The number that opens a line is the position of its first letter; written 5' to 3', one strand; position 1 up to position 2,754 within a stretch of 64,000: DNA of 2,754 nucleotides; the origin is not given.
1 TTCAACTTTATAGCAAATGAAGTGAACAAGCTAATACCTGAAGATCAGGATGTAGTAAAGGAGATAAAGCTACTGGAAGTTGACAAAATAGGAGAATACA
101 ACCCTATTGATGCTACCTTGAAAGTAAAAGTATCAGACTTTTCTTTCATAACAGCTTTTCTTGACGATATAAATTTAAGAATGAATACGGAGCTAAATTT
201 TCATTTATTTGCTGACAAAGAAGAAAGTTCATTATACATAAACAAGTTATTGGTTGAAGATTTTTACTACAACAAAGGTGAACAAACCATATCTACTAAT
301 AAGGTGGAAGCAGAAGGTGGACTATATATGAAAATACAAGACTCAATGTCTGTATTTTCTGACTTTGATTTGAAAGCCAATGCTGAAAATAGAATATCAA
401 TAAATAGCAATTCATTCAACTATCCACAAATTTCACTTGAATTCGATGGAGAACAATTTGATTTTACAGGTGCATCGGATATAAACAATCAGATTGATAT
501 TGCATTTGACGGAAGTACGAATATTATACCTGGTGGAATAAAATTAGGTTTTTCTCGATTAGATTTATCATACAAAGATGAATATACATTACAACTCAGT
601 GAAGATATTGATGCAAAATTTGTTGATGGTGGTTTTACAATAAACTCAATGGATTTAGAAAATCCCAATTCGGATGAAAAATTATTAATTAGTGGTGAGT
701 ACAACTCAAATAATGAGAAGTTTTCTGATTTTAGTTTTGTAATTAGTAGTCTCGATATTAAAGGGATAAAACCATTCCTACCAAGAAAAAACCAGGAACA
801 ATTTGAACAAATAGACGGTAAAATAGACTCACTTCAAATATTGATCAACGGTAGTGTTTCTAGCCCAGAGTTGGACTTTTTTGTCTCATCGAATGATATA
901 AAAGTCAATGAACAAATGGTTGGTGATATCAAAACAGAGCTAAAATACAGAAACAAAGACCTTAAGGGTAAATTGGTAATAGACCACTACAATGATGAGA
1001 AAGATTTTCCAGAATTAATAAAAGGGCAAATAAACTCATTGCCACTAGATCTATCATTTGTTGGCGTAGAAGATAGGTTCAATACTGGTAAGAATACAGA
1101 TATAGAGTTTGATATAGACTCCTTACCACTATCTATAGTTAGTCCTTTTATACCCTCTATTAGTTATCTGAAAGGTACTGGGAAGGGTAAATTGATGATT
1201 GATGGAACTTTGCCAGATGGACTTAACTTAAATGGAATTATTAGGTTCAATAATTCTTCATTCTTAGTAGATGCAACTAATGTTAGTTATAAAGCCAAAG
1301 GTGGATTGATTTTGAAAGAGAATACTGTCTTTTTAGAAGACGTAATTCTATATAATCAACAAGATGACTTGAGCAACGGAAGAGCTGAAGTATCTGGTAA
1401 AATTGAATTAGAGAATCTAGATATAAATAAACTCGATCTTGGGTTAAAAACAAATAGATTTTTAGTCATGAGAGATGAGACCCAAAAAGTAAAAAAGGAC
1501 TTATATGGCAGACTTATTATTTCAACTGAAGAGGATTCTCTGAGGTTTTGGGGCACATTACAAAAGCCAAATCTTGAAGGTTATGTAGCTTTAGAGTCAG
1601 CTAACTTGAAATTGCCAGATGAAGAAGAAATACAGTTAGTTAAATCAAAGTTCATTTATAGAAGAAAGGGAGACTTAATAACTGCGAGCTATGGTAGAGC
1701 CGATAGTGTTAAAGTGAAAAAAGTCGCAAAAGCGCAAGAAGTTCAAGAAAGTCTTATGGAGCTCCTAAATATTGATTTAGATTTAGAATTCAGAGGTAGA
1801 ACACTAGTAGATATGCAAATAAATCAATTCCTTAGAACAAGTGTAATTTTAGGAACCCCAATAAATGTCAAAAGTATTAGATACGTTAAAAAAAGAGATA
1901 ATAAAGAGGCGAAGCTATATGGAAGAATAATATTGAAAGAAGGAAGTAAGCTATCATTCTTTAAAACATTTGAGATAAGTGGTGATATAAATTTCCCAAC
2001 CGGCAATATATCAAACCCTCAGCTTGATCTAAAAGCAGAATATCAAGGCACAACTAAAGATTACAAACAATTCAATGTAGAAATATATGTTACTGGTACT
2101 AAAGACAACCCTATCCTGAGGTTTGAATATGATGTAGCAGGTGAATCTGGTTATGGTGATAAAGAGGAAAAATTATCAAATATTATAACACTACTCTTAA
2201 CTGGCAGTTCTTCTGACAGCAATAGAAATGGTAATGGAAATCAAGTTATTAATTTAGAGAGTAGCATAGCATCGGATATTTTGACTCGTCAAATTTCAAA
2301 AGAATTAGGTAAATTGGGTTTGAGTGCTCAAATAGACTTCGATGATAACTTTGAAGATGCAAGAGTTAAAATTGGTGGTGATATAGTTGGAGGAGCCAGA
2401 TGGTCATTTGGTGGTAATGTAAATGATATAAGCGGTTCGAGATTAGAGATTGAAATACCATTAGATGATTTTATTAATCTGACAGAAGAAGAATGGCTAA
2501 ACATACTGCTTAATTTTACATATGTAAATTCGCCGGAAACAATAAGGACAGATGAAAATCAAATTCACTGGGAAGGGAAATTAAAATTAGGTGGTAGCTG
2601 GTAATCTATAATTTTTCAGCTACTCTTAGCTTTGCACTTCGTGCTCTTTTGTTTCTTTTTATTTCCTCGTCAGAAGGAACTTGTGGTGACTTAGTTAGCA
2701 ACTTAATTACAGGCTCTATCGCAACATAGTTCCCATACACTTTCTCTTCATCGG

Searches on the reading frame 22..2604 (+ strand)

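Call 40: search_protein_families(library=pfam, proteins=[window:22-2604:+], max_evalue=0.00001)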
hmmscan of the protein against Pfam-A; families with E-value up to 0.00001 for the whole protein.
window:22-2604:+ (860 aa): 1 family
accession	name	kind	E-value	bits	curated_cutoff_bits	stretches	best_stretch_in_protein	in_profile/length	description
PF04357.19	TamB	-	3.3e-23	83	22.4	1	450-775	8-306/381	TamB, inner membrane protein subunit of TAM complex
